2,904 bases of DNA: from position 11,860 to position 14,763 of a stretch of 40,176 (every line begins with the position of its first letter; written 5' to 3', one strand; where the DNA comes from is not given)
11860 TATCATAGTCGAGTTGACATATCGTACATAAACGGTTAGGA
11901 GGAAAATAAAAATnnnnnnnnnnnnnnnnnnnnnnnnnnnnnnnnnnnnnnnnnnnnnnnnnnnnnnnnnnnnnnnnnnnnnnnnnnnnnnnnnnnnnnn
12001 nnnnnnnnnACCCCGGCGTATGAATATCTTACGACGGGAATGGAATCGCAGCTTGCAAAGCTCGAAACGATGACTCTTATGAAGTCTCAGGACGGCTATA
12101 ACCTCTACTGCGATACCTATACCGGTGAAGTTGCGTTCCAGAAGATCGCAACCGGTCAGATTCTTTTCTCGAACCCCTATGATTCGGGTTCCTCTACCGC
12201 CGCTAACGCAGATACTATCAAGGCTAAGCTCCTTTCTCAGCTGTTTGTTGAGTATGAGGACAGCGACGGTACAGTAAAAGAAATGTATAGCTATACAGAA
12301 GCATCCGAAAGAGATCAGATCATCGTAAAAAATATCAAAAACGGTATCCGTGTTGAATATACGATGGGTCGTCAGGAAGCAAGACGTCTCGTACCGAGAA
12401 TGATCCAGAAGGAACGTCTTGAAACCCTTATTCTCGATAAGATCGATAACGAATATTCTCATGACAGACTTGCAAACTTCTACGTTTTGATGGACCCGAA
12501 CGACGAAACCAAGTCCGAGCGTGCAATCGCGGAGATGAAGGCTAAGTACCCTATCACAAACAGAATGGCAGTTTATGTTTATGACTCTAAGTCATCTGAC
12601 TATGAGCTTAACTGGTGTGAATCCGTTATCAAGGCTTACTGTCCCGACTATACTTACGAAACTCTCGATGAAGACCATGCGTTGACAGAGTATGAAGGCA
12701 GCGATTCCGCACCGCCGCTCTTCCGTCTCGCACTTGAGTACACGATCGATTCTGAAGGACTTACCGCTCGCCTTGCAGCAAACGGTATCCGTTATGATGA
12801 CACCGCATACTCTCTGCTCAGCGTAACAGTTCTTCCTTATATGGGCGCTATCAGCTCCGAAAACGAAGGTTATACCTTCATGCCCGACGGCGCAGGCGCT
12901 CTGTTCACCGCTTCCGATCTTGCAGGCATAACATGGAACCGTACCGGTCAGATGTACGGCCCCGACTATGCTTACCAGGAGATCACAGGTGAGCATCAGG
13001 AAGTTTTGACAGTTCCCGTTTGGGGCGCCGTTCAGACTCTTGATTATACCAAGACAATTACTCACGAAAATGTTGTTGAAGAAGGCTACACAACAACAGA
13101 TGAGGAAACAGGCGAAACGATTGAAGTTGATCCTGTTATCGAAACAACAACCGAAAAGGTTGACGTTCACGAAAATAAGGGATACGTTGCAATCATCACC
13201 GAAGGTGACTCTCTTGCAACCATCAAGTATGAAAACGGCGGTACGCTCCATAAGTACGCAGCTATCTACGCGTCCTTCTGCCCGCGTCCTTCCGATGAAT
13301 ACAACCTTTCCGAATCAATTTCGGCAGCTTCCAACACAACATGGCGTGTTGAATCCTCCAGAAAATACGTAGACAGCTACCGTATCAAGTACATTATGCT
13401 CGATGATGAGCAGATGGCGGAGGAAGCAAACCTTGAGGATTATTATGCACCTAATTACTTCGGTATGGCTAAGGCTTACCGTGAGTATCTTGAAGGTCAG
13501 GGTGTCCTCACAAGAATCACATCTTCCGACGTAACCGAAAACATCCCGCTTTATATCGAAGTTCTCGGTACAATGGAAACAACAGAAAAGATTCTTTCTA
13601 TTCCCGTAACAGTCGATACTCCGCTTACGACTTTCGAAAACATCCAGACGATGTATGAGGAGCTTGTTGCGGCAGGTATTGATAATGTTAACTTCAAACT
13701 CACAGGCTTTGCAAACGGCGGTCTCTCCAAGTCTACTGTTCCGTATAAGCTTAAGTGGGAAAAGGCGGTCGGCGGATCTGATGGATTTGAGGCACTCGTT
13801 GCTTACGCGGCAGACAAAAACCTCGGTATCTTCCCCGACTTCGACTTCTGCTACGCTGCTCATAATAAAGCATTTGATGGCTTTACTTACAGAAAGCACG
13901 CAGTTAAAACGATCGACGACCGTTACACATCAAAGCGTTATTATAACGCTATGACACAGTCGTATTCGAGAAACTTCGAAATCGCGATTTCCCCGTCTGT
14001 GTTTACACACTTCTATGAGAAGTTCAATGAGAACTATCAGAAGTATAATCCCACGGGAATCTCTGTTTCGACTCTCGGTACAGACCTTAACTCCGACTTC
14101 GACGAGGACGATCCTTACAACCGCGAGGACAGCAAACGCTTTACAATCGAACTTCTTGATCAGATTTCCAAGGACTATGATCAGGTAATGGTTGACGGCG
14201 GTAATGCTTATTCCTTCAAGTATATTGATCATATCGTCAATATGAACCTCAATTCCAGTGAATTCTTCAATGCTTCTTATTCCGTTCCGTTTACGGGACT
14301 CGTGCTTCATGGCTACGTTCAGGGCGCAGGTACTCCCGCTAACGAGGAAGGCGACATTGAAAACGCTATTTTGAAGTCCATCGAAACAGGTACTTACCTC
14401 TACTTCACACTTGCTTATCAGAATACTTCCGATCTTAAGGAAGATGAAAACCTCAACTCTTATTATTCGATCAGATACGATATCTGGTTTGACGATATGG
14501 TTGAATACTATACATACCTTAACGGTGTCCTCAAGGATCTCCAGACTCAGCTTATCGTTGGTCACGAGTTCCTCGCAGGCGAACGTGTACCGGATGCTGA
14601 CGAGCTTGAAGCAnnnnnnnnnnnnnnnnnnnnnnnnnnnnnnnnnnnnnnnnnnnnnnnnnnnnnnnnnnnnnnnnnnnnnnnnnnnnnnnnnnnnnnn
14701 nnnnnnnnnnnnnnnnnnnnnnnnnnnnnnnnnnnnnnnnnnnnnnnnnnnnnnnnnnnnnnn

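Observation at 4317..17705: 13-kb seven-gene operon: giant CBM-fused SBP, two ABC permease pairs, NHL-Yip1 fusion and a DUF5696-like giant secreted protein, with no ATPase or regulator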

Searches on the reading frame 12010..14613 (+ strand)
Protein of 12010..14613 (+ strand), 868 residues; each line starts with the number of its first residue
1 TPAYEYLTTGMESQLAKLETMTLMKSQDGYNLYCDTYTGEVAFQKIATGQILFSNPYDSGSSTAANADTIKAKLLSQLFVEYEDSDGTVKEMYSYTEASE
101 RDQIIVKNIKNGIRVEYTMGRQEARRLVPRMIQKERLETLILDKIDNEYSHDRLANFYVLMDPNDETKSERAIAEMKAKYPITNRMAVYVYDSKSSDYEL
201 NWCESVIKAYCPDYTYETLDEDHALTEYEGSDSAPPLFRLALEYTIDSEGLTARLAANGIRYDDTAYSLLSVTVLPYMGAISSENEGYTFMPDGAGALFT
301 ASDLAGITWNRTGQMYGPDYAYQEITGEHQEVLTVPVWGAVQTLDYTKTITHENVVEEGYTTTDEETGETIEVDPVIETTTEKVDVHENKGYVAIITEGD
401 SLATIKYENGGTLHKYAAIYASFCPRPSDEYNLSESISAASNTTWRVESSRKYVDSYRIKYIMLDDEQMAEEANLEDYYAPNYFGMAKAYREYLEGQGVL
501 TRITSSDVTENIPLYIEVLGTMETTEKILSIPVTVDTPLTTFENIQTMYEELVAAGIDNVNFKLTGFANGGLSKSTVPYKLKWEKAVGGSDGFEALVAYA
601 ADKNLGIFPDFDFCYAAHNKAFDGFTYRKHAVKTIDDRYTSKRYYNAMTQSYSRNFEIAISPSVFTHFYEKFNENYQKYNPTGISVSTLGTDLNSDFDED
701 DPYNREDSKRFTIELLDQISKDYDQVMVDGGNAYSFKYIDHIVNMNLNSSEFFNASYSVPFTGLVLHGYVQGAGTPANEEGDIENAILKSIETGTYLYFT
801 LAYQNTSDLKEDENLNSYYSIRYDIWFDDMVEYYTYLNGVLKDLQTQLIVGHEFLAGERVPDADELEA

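Call 22: find_related_loci(query=A1, collection=genome_contigs, flank=10000)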
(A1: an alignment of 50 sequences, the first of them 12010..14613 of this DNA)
Query A1 (868 aa) in genome_contigs; peptide patterns used: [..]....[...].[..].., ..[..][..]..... (x = any residue, [..] = any of these).
599 stretches matched a pattern (row limit reached: there are more); 581 encode a relative of the query (tblastn E <= 1e-3); the best 80 are kept; 80 distinct loci.
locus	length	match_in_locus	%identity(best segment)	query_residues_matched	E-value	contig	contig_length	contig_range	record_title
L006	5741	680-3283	97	1-868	0e+0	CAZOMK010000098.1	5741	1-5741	MAG TPA_asm: uncultured Lachnospiraceae bacterium isolate SRP350583_co1_188 genome assembly, contig: NODE_21674_length_5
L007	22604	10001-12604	94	1-868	0e+0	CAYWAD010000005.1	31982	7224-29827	MAG TPA_asm: uncultured Lachnospiraceae bacterium isolate SRP225648_co1_502 genome assembly, contig: NODE_2853_length_31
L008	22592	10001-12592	80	1-868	0e+0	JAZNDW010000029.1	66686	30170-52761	MAG: Eubacteriales bacterium isolate T1900044725_TS20190191.MAGScoT_cleanbin_000012 SGB_1932_k141_84694, whole genome sh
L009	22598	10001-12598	90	1-866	0e+0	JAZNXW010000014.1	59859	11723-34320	MAG: Eubacteriales bacterium isolate T1900044778_TS20190244.MAGScoT_cleanbin_000012 SGB_2524_k141_892743, whole genome s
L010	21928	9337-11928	80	1-868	0e+0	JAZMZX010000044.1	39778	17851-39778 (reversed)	MAG: Eubacteriales bacterium isolate T1900044749_TS20190415.MAGScoT_cleanbin_000022 SGB_2163_k141_1842257, whole genome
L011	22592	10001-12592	79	1-868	0e+0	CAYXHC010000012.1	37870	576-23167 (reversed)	MAG TPA_asm: uncultured Lachnospiraceae bacterium isolate SRP315200_co2_519 genome assembly, contig: NODE_537_length_378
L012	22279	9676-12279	65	3-868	0e+0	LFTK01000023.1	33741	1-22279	MAG: Clostridiales bacterium DTU064 scaffold12425, whole genome shotgun sequence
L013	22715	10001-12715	63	3-868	0e+0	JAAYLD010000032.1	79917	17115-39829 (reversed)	MAG: Clostridiales bacterium isolate AS15tlH2ME_14 38412_AS15, whole genome shotgun sequence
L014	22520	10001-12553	63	2-867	0e+0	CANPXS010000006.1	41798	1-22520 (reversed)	MAG: uncultured Clostridia bacterium isolate Lapin-004__bin51 genome assembly, contig: Lapin-004__NODE_1044_length_41798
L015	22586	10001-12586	61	5-868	0e+0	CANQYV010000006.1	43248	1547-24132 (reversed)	MAG: uncultured Clostridia bacterium isolate Lapin-015__bin11 genome assembly, contig: Lapin-015__NODE_667_length_43248_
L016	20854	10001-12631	62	2-868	0e+0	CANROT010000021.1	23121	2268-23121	MAG: uncultured Clostridia bacterium isolate Lapin-020__bin111 genome assembly, contig: Lapin-020__NODE_2803_length_2312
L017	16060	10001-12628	60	2-867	0e+0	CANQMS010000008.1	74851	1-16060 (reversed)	MAG: uncultured Clostridia bacterium isolate Lapin-013__bin19 genome assembly, contig: Lapin-013__NODE_183_length_74851_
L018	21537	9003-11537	57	17-866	0e+0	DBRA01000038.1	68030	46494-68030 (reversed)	MAG TPA_asm: Clostridiales bacterium UBA1380 UBA1380_contig_2626, whole genome shotgun sequence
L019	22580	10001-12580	57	2-868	0e+0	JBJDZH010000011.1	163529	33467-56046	MAG: Eubacteriales bacterium isolate LOHA39_bin.046 NODE_25_length_163529_cov_20.122698, whole genome shotgun sequence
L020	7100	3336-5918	54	2-868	0e+0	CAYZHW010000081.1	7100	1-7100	MAG TPA_asm: uncultured Lachnospiraceae bacterium isolate SRP315200_co2_712 genome assembly, contig: NODE_17851_length_7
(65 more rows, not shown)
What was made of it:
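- All carriers of this clade are gut or digester organisms (call 22).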

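Call 27: search_solved_structures(query=A1, max_evalue=5)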
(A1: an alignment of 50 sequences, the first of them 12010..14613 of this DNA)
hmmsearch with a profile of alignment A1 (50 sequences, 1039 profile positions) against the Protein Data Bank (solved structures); distinct sequences matched with E-value up to 5: 8.
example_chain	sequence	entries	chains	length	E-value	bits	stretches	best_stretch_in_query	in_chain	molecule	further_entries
5wzn_A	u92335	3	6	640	0.089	13.8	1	515-635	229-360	Alpha-N-acetylgalactosaminidase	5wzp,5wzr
29vf_O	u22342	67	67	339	0.11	13.5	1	908-960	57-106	TATA-box-binding protein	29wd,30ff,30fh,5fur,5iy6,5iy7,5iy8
5wzq_A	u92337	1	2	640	0.17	12.9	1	515-635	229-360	Alpha-N-acetylgalactosaminidase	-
9e5c_4u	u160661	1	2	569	0.36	11.8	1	906-1020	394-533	TbRSP63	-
7cu3_B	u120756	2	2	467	1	10.3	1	891-935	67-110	Transmembrane protein FAM155A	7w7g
6zj3_SK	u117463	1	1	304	1.3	9.9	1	851-990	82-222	Ribosomal protein eS8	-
8vlx_A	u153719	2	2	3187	2.1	9.2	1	932-968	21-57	Huntingtin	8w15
7dxj_A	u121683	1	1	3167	4.6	8.1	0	932-972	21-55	Huntingtin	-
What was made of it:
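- On GH129 glycoside hydrolases: A 50-sequence profile gives E 0.089 (call 27).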

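Call 35: predict_structure(alignment_id=A1)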
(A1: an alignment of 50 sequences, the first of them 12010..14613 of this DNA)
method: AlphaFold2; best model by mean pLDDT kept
length: 868 residues; sequences in the alignment: 50
mean_pLDDT: 82.3   pTM: 0.80
mean pLDDT of the five models: 82.3, 82.1, 81.1, 80.2, 79.8
residues with pLDDT >= 90: 310; 70-90: 409; 50-70: 118; < 50: 31
segments of 3 or more residues with pLDDT < 50: 323-329, 620-624, 634-638, 855-861
pLDDT, mean of each block of 10 residues (from residue 1): 81 89 94 94 93 91 72 93 84 91 89 92 75 90 88 90 83 83 86 77 84 84 80 76 94 85 82 94 91 83 86 79 49 89 80 74 77 75 79 94 89 90 76 53 61 82 92 89 93 94 87 94 79 83 95 94 90 71 89 94 92 71 54 50 54 61 84 92 87 67 79 93 92 91 84 63 90 86 82 90 80 73 90 93 85 50 57
secondary structure, 60 per line:
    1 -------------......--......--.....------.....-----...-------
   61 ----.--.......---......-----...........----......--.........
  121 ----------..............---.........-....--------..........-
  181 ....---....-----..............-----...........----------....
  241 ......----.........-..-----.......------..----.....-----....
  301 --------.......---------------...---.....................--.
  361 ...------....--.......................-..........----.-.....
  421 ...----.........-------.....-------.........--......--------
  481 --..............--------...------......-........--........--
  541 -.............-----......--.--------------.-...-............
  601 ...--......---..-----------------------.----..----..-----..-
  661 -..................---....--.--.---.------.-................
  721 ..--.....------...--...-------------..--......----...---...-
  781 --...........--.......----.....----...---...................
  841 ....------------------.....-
elements in order (helices of 4 or more, strands of 3 or more residues): H14-19 E22-27 E30-34 E41-45 E51-53 H68-74 E78-83 E89-93 H94-99 E104-109 E112-120 E131-133 H134-144 H148-156 E158-161 H170-179 H181-184 E188-191 H197-210 H216-226 E237-246 E251-256 E268-274 E287-291 E297-300 E309-315 E331-333 E337-357 E360-363 E370-373 E376-398 E403-409 E416-423 E428-432 H433-436 E444-448 E456-464 H467-472 H483-496 E514-519 E521-528 E531-538 H542-554 E560-565 H589-603 E606-611 H662-679 E683-686 H705-722 E725-729 E741-743 H761-766 E771-773 H783-793 E796-802 H807-811 H823-844 H863-867
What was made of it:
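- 11914..15570 (+): g5: N-terminal signal or anchor (aa 1-32). GH129-like N-terminal β-sandwich (aa ~33-530). (β/α)8 barrel (aa ~545-880). Inserted coiled coil (aa ~893-1160). Conserved C-terminal β segment (aa ~1165-1218). AF2 model with pLDDT 82 and pTM 0.80 (call 35).
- On GH129 glycoside hydrolases: AF2 model pLDDT 82 (call 35).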

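Call 37: fold_search(model_id=the predicted structure, library=pdb)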
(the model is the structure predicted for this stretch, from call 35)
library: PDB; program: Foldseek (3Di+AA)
matches with E <= 10: 940; with E <= 0.001: 310
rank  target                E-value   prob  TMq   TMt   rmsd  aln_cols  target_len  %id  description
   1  5opq_D                2.3e-24  1.00  0.50  0.64   7.4       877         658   11  A 3,6-anhydro-D-galactosidase produced by Zobellia galactanivorans. This is an exo-lytic enzyme that hydrolyzes termin (released 2017-11-29)
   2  5opq_A                2.7e-24  1.00  0.48  0.62   7.8       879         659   11  A 3,6-anhydro-D-galactosidase produced by Zobellia galactanivorans. This is an exo-lytic enzyme that hydrolyzes termin (released 2017-11-29)
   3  8rzk_A                4.4e-23  1.00  0.50  0.64   7.9       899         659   11  The Michaelis complex of ZgGH129 D486N from Zobellia galactanivorans with neo-b/k-oligo-carrageenan tetrasaccharide (b (released 2024-07-31)
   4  5wzq_A                1.2e-18  1.00  0.50  0.68   7.3       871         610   10  Alpha-N-acetylgalactosaminidase NagBb from Bifidobacterium bifidum - quadruple mutant (released 2017-06-07)
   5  5wzp_B                1.3e-18  1.00  0.46  0.64   8.6       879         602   10  Alpha-N-acetylgalactosaminidase NagBb from Bifidobacterium bifidum - ligand free (released 2017-06-07)
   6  5wzr_A                1.4e-18  1.00  0.52  0.68   7.5       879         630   10  Alpha-N-acetylgalactosaminidase NagBb from Bifidobacterium bifidum - Gal-NHAc-DNJ complex (released 2017-06-07)
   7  5wzr_B                1.6e-18  1.00  0.51  0.68   7.7       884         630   10  Alpha-N-acetylgalactosaminidase NagBb from Bifidobacterium bifidum - Gal-NHAc-DNJ complex (released 2017-06-07)
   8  5wzp_A                1.7e-18  1.00  0.49  0.67   7.6       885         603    9  Alpha-N-acetylgalactosaminidase NagBb from Bifidobacterium bifidum - ligand free (released 2017-06-07)
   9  5wzn_A                2.4e-18  1.00  0.51  0.68   7.8       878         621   10  Alpha-N-acetylgalactosaminidase NagBb from Bifidobacterium bifidum - GalNAc complex (released 2017-06-07)
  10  5wzq_B                4.6e-18  1.00  0.50  0.69   7.7       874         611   10  Alpha-N-acetylgalactosaminidase NagBb from Bifidobacterium bifidum - quadruple mutant (released 2017-06-07)
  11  5wzn_B                1.1e-17  1.00  0.50  0.67   7.8       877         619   10  Alpha-N-acetylgalactosaminidase NagBb from Bifidobacterium bifidum - GalNAc complex (released 2017-06-07)
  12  6qep                  1.6e-13  1.00  0.36  0.25  16.4       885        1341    9  EngBF DARPin Fusion 4b H14 (released 2019-11-06)
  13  6sh9_B                2.9e-13  1.00  0.34  0.24  15.9       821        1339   10  EngBF DARPin Fusion 4b D12 (released 2019-11-06)
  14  6qev_B                3.0e-13  1.00  0.36  0.25  16.7       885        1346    9  EngBF DARPin Fusion 4b B6 (released 2019-11-06)
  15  6qfk_A                9.3e-13  1.00  0.36  0.25  16.8       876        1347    9  EngBF DARPin Fusion 4b G10 (released 2019-11-06)
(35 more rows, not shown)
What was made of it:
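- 11914..15570 (+): Foldseek to GH129 at E 2e-24 (call 37).
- On GH129 glycoside hydrolases: The best PDB matches are ZgGH129 and NagBb over the whole chain, with TM 0.64-0.68 on the target length (call 37). Identity is about 10% (call 37).
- Closest known: GH129. Same: Foldseek gives E 2e-24 to 1e-18 (call 37).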

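Call 55: search_protein_representatives(protein=window:12010-14613:+)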
Query: 868 residues. Proteins with E-value up to 0.001 (for the whole library): 4019; up to 1e-10: 3214; up to 1e-30: 1518. The best 150 are listed.
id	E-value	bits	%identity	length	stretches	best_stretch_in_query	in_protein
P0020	0.0e+00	1156.9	64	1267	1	4-868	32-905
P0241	8.4e-284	960.5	54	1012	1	2-868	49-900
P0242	1.3e-268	910.3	53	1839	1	5-866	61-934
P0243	6.6e-266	901.3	53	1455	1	5-867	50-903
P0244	3.1e-265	899.1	53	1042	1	2-868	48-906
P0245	6.3e-265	898.1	51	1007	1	5-867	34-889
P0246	2.3e-264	896.2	50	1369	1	16-867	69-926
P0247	3.1e-264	895.8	54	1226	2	353-867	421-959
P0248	8.2e-263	891.1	54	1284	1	13-868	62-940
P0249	2.2e-258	876.4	53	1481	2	164-867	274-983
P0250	2.2e-258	876.4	52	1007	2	389-868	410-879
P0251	4.0e-258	875.6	52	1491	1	15-866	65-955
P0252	4.4e-258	875.4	52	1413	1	16-867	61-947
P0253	6.2e-257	871.6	54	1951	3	154-552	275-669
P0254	8.1e-257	871.2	55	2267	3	554-866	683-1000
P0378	5.8e-187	640.2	42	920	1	3-856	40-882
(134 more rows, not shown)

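Call 56: find_related_loci(query=P0378, collection=genome_contigs, flank=10000)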
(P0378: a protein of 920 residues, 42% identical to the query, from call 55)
Query P0378 (920 aa) in genome_contigs; peptide patterns used: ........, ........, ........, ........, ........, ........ (x = any residue, [..] = any of these).
11 stretches matched a pattern; 1 encode a relative of the query (tblastn E <= 1e-3); 1 distinct loci.
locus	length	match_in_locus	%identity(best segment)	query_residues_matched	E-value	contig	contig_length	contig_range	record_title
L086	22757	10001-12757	89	1-920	0e+0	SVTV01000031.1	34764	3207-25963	MAG: Oscillospiraceae bacterium isolate SIG704 NODE_26289_length_34764_cov_3.030343, whole genome shotgun sequence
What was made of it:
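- Tried and rejected: P0378 alone found only one locus (call 56).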

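Call 57: search_dna_similar(query=window:12010-14613:+, collection=plasmids, mode=protein, max_evalue=0.001, max_rows=20)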
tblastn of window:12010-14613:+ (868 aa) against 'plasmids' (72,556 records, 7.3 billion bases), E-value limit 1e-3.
Records with a match: 2; places in all: 2; records where one place covers at least 80% of the query: 1.
Best place of each record, by identity: <60% 2.
By first word of the organism name: Butyrivibrio 1; Paenibacillus 1.
By predicted mobility (MOB-suite, as given by PLSDB): non-mobilizable 2.
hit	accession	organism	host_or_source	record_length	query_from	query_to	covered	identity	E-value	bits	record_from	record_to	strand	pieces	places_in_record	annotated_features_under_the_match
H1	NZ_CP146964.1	Butyrivibrio fibrisolvens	Bovinae,Bovine rumen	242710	48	860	94%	26.1%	4e-58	224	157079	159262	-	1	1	DUF5696 domain-containing protein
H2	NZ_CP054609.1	Paenibacillus cellulosilyticus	cell culture,soil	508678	238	856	71%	21.3%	2e-25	122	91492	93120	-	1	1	DUF5696 domain-containing protein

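Call 58: get_annotated_region(hit=H1, flank=12000)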
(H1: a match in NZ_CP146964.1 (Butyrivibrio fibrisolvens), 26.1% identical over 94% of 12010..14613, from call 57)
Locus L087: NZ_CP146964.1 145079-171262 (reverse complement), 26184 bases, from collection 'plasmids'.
description: Butyrivibrio fibrisolvens strain D1 plasmid pNP243, complete sequence
organism: Butyrivibrio fibrisolvens (NCBI taxid 831)
taxonomy: Bacteria; Bacillota; Clostridia; Lachnospirales; Lachnospiraceae; Butyrivibrio; Butyrivibrio fibrisolvens
host: -; source: Bovinae,Bovine rumen; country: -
typing (MOB-suite, as given by PLSDB): non-mobilizable
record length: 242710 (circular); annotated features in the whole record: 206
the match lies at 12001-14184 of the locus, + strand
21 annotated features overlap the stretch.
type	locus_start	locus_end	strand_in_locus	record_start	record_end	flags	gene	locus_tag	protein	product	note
CDS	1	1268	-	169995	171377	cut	-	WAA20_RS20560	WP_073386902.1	response regulator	GO:0000160 - phosphorelay signal transduction system [Evidence IEA]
CDS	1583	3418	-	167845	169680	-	-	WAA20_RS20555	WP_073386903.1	histidine kinase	GO:0000160 - phosphorelay signal transduction system [Evidence IEA]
CDS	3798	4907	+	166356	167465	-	-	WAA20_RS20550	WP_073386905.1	glycoside hydrolase family 43 protein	-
CDS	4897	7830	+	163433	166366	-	-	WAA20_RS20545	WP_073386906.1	extracellular solute-binding protein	-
CDS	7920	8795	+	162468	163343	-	-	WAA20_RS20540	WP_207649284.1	sugar ABC transporter permease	-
CDS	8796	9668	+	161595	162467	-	-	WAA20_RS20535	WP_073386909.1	carbohydrate ABC transporter permease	GO:0008643 - carbohydrate transport [Evidence IEA]; GO:0055085 - transmembrane transport [Evidence IEA]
CDS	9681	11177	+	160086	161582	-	-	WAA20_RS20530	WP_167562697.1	NHL repeat-containing protein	-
CDS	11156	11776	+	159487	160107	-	-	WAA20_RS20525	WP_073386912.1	YIP1 family protein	-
CDS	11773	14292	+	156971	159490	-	-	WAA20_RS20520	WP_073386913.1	DUF5696 domain-containing protein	-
CDS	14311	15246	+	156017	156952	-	-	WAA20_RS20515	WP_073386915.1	sugar ABC transporter permease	-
CDS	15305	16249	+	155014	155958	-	-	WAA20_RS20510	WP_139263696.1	carbohydrate ABC transporter permease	GO:0008643 - carbohydrate transport [Evidence IEA]; GO:0055085 - transmembrane transport [Evidence IEA]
CDS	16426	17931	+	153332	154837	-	-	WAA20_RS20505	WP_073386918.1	extracellular solute-binding protein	-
CDS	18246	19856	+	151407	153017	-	-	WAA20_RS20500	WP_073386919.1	extracellular solute-binding protein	-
CDS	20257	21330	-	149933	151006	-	-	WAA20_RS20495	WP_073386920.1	J domain-containing protein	-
CDS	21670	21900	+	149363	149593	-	-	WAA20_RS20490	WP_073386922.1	hypothetical protein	-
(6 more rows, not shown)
